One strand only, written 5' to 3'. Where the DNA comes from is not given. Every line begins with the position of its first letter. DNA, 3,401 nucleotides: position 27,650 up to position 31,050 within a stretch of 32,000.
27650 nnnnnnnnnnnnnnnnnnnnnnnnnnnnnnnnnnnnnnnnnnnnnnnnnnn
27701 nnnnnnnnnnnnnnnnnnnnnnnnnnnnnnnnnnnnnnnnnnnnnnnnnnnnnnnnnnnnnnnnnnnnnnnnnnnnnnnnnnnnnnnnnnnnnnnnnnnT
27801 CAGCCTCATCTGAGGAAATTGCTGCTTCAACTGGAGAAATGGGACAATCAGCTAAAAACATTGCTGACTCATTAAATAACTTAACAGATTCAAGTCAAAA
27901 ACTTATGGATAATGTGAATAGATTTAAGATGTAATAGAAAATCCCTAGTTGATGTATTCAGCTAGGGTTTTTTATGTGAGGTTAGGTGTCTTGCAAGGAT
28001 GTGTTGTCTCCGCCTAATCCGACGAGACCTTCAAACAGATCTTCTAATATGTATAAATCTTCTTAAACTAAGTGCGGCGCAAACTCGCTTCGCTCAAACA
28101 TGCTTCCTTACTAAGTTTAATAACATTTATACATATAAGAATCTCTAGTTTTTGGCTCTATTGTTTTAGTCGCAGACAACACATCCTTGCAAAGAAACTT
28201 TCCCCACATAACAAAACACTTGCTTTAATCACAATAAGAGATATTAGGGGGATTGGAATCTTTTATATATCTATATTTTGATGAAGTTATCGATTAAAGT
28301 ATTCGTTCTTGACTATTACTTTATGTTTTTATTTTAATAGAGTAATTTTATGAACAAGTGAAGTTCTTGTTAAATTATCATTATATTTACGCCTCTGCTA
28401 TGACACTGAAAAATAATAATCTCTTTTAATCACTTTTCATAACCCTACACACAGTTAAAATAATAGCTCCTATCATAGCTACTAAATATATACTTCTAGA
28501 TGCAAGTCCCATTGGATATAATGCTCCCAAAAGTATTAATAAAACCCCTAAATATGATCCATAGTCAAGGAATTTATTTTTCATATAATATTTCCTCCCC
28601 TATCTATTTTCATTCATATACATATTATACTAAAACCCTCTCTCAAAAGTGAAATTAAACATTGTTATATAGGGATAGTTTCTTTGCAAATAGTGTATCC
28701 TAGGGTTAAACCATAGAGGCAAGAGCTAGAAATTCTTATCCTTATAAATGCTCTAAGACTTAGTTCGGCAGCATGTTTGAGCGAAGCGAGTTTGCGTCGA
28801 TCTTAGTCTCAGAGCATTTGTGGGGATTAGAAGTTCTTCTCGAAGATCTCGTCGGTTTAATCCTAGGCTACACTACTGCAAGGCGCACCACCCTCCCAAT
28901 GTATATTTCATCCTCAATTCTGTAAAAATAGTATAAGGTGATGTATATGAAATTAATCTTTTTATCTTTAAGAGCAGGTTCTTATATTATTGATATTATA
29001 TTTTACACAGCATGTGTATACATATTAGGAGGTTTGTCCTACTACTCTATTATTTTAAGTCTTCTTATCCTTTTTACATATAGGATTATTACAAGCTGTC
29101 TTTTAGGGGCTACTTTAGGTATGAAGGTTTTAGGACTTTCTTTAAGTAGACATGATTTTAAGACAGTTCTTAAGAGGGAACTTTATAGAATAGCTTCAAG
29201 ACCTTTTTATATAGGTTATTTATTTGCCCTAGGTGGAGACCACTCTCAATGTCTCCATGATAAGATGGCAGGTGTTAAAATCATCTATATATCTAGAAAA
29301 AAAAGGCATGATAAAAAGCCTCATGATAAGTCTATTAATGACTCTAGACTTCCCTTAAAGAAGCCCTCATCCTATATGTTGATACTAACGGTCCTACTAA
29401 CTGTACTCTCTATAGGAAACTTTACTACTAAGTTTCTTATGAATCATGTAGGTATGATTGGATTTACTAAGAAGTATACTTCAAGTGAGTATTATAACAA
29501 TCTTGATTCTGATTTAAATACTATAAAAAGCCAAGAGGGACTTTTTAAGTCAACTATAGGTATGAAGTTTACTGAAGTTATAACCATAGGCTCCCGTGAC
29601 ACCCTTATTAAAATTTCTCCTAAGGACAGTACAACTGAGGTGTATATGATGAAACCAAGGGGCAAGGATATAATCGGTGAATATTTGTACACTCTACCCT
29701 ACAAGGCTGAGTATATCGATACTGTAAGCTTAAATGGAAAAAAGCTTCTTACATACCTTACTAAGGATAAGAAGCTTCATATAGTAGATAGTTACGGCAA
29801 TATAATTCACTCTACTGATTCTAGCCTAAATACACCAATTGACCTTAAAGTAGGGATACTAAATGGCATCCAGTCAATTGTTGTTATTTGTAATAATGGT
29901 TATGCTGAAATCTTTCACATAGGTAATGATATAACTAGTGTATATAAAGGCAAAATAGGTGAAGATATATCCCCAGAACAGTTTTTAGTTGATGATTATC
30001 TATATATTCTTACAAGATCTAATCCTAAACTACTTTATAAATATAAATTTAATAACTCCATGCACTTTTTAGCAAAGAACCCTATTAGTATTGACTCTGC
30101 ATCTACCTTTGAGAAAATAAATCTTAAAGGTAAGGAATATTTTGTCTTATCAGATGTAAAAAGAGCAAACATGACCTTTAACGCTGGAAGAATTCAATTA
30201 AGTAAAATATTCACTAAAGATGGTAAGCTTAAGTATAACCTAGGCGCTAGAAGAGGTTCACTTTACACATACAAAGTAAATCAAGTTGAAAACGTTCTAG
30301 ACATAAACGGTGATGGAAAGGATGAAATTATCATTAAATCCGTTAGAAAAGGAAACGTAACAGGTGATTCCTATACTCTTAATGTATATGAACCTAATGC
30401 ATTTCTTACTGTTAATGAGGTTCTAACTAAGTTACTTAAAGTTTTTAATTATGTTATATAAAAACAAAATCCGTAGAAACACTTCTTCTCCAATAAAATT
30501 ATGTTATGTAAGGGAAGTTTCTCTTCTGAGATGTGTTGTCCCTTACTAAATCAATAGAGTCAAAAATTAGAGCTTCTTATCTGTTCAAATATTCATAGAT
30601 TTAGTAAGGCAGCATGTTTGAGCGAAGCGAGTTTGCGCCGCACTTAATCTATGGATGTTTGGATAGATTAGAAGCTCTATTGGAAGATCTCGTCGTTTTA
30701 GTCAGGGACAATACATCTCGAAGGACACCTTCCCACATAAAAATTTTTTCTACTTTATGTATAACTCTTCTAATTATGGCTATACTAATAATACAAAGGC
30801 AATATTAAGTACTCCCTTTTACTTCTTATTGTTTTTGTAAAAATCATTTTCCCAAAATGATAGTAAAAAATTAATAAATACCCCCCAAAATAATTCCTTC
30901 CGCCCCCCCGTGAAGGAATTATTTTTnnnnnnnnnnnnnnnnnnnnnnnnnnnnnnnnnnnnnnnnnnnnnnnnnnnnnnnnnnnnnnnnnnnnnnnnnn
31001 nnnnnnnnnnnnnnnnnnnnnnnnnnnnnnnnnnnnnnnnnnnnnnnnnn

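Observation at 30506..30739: Family of ~220-240 nt long-hairpin elements with a conserved unpaired apex and stems that differ between copies but stay paired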

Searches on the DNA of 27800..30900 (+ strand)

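Call 16: search_rna_families(source=window, start=27800, end=30900, threshold=evalue, max_evalue=10)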
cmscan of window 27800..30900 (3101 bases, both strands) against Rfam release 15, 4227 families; matches with E-value up to 10: 11.
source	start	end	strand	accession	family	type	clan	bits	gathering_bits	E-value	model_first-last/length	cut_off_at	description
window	30569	30677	+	RF03786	mir-9449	Gene; miRNA;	-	35.3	100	0.00012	1-68/68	no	mir-9449 microRNA precursor family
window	28891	28973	-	RF01598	snoR23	Gene; snRNA; snoRNA; CD-box;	-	26.8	70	3.7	1-84/84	no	small nucleolar RNA snoR23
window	28734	28831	+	RF03616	MIR1888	Gene; miRNA;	-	23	72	0.31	1-101/101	no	MIR1888 microRNA precursor family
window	30565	30682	+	RF01731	TwoAYGGAY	Cis-reg;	CL00106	22.1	43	3.9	1-168/168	no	TwoAYGGAY RNA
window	29449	29516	+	RF02408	snoR124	Gene; snRNA; snoRNA; CD-box;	-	20.9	70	7.1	1-77/77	no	Small nucleolar RNA snoR124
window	29895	29983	+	RF00054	SNORD25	Gene; snRNA; snoRNA; CD-box;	CL00049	19.7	39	1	1-87/87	no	Small nucleolar RNA SNORD25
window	27934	27995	-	RF02399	NsiR1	Gene; sRNA;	-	18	39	3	1-60/60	no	Nitrogen stress-induced RNA 1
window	29639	29693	+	RF01156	SNORD123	Gene; snRNA; snoRNA; CD-box;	-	18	45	6.2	1-70/70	no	Small nucleolar RNA SNORD123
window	27923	27975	+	RF02399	NsiR1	Gene; sRNA;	-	17.7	39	3.5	1-60/60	no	Nitrogen stress-induced RNA 1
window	27942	28010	-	RF02456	Diantho_3_UTR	Cis-reg;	-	12.1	100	9.3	127-201/205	no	Dianthovirus RNA2 3'UTR stem loops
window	30579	30751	+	RF01673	PhrS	Gene; sRNA;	-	11.7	37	8.4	1-212/212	no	PhrS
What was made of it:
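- On Any Rfam 15 RNA family: At E up to 10 the elements give only sub-threshold miRNA-like hairpin hits (call 16).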

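Call 58: search_dna_similar(query=window:30495-30755:+, collection=plasmids, mode=distant, max_rows=15)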
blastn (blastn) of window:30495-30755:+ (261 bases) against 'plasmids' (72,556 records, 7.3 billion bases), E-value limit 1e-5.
No match.
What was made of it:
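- Tried and rejected: The Firmicute-type element has no plasmid hit (call 58).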
